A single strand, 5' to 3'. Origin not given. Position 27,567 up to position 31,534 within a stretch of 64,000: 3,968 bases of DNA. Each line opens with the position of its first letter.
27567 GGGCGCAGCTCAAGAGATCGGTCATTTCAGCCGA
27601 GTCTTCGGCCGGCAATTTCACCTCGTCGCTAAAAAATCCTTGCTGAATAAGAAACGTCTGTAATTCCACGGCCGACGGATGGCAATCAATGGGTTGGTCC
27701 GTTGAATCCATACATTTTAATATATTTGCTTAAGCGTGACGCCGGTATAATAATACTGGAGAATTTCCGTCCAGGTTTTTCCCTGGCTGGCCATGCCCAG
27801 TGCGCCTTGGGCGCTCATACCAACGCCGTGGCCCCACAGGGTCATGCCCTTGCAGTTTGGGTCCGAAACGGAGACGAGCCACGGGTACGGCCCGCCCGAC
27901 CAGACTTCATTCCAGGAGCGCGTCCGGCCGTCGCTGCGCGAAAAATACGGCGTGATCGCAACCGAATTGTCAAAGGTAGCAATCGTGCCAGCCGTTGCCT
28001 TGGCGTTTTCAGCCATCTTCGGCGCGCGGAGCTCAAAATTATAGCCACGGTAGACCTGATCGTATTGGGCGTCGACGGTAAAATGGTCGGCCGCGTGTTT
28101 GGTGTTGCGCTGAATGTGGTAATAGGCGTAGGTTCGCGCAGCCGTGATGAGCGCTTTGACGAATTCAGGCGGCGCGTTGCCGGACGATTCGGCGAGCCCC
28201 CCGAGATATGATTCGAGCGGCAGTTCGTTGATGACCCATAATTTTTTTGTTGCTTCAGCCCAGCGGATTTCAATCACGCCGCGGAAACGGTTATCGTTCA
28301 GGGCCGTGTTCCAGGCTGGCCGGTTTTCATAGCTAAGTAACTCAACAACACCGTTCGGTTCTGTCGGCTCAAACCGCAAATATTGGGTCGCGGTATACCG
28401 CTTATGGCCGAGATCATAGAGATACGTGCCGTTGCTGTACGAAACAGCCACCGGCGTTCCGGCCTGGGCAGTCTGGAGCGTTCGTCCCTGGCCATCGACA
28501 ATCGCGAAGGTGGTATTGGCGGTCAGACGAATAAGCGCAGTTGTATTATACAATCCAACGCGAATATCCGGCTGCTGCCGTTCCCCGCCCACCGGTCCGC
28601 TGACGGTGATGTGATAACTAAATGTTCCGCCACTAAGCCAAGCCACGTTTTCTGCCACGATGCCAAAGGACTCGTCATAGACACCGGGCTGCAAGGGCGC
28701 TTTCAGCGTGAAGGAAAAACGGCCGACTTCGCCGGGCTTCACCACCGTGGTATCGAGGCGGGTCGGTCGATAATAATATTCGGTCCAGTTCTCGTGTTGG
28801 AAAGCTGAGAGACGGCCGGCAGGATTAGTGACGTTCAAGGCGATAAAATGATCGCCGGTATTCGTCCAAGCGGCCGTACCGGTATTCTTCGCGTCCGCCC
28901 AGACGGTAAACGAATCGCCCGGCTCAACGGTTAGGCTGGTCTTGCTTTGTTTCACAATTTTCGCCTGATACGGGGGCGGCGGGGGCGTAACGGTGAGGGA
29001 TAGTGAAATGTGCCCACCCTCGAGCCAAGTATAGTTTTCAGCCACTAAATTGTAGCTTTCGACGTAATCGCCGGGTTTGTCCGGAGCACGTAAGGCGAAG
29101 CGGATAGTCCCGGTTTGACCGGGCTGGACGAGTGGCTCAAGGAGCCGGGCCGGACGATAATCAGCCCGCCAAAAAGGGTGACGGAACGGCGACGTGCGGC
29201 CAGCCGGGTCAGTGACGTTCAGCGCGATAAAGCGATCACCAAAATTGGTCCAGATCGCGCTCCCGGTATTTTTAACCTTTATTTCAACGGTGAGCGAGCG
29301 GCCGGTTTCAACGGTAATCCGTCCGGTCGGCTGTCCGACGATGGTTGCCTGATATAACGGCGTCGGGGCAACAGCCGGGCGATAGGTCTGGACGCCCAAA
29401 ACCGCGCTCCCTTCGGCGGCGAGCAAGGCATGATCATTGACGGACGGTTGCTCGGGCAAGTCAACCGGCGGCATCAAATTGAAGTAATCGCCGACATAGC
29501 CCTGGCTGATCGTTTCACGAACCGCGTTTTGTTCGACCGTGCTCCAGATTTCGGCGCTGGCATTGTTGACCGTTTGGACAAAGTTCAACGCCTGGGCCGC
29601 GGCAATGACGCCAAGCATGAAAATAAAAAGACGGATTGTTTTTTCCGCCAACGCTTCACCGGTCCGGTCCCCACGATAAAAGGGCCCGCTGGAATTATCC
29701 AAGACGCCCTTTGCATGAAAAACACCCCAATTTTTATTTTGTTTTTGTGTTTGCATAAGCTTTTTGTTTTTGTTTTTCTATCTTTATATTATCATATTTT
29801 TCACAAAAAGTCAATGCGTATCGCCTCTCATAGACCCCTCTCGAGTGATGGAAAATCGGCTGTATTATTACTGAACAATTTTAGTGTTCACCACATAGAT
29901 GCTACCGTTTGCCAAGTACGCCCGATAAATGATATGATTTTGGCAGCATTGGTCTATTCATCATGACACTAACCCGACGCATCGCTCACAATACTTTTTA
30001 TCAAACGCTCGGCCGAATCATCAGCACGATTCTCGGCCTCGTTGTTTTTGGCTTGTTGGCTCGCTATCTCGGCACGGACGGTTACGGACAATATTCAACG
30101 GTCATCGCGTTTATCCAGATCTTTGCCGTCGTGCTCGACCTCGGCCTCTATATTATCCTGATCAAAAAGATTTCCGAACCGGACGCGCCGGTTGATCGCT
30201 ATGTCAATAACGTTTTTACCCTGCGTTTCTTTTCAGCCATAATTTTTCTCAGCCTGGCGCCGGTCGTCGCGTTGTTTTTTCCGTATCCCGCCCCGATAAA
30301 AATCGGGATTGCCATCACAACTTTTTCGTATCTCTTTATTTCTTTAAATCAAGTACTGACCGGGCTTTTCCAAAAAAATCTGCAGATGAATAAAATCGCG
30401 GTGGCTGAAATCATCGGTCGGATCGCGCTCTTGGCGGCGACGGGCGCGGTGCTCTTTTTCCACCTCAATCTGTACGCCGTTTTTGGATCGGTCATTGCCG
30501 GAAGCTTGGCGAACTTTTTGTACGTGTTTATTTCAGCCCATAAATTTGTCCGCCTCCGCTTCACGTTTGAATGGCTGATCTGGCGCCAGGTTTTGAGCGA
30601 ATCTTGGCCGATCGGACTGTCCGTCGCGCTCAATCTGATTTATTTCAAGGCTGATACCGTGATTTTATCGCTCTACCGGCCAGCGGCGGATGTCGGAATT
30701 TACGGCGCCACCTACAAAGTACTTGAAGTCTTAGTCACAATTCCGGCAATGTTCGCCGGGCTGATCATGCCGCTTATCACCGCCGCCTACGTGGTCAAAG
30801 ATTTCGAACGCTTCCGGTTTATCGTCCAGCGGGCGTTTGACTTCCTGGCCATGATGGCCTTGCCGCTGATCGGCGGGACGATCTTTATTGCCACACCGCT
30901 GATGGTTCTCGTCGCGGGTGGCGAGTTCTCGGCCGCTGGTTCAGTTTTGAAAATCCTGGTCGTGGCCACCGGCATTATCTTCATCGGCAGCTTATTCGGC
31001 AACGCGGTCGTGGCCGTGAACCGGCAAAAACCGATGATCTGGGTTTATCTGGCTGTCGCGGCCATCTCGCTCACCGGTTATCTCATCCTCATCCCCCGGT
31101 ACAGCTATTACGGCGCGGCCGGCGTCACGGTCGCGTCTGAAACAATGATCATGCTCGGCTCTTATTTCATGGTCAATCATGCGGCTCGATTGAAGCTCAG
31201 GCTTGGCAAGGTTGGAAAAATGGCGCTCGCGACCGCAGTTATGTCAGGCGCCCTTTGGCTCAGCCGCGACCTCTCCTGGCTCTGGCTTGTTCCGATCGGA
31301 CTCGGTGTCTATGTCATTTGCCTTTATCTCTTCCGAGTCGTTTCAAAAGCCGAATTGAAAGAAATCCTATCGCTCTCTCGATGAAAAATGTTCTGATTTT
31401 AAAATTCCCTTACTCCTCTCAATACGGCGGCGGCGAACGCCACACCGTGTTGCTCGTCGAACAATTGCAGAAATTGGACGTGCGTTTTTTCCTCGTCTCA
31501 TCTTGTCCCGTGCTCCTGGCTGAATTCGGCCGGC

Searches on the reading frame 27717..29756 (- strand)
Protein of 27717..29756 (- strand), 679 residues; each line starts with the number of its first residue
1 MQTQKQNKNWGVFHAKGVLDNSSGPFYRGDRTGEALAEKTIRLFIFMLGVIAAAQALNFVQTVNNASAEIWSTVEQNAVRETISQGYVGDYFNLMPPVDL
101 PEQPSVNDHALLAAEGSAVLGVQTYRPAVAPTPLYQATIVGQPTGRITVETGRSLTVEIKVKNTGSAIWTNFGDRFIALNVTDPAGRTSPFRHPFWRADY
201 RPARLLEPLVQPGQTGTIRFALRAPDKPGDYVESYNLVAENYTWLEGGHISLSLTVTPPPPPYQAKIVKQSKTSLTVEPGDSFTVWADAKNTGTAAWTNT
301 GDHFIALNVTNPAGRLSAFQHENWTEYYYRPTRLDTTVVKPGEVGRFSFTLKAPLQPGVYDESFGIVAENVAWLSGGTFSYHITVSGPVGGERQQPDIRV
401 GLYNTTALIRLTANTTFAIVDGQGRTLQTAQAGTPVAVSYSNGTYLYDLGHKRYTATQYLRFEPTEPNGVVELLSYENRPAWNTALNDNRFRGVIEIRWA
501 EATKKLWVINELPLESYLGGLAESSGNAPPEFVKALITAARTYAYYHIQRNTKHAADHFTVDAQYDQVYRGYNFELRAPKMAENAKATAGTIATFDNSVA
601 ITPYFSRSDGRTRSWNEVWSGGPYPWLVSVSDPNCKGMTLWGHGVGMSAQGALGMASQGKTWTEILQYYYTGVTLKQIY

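Call 84: search_protein_families(library=pfam, proteins=[window:27717-29756:-], max_evalue=0.0001)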
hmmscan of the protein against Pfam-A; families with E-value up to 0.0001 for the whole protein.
window:27717-29756:- (679 aa): 2 families
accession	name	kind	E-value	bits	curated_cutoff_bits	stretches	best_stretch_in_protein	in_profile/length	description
PF08486.15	SpoIID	-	4.2e-12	47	23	1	504-595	3-97/97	Stage II sporulation protein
PF16158.11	N_BRCA1_IG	-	3.7e-11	44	28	0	150-241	9-94/108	Ig-like domain from next to BRCA1 gene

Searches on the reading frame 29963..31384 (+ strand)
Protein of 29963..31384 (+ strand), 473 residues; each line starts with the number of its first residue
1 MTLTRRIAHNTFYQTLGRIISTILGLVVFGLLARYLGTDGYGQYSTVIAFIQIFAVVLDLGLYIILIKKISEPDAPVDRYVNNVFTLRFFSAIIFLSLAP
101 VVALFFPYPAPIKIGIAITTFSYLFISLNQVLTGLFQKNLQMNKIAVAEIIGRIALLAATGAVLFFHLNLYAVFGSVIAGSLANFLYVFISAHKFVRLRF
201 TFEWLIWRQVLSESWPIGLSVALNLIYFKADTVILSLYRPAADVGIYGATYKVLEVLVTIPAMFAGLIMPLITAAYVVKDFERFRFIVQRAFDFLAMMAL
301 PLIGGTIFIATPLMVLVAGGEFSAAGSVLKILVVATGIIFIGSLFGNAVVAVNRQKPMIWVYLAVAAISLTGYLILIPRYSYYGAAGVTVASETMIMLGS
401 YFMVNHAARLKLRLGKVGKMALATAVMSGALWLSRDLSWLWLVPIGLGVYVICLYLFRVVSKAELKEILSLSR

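Call 83: search_protein_families(library=pfam, proteins=[window:29963-31384:+], max_evalue=0.0001)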
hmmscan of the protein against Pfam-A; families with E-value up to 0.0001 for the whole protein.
window:29963-31384:+ (473 aa): 2 families
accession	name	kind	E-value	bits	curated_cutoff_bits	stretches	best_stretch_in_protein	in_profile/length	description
PF01943.22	Polysacc_synt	-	2.9e-32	112.6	28.2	1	8-273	2-271/274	Polysaccharide biosynthesis protein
PF13440.11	Polysacc_synt_3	-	1.1e-23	84.4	23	1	31-323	1-289/293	Polysaccharide biosynthesis protein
